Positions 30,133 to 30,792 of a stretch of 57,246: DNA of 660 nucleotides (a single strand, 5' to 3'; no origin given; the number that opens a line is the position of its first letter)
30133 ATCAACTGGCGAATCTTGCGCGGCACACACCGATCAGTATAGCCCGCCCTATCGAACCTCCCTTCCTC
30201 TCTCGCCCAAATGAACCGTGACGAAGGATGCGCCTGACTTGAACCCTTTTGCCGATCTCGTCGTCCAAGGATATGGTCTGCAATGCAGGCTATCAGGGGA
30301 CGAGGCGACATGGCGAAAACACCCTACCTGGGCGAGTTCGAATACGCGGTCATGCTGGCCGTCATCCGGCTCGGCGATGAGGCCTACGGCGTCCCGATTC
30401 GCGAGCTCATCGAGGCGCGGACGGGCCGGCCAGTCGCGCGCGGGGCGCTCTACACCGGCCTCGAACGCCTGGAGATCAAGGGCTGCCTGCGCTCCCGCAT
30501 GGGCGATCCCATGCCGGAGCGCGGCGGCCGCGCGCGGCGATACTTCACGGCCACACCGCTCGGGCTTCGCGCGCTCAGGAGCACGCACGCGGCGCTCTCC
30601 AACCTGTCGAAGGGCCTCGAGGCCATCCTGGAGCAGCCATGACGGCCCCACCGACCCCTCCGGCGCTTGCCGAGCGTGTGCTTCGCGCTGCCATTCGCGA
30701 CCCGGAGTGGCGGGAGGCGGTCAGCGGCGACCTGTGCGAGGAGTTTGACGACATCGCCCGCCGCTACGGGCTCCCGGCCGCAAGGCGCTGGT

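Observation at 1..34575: A 96-nt, perfectly conserved, co-oriented repeat marks breakpoints between unrelated truncated genes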

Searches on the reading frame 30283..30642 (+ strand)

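Call 72: search_protein_families(library=pfam, proteins=[window:30283-30642:+], max_evalue=0.01)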
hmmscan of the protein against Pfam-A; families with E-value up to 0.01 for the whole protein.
window:30283-30642:+ (119 aa): 1 family
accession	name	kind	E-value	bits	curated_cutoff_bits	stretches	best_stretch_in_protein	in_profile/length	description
PF03551.20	PadR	-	6.9e-10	39.2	27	1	24-99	1-74/75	Transcriptional regulator PadR-like family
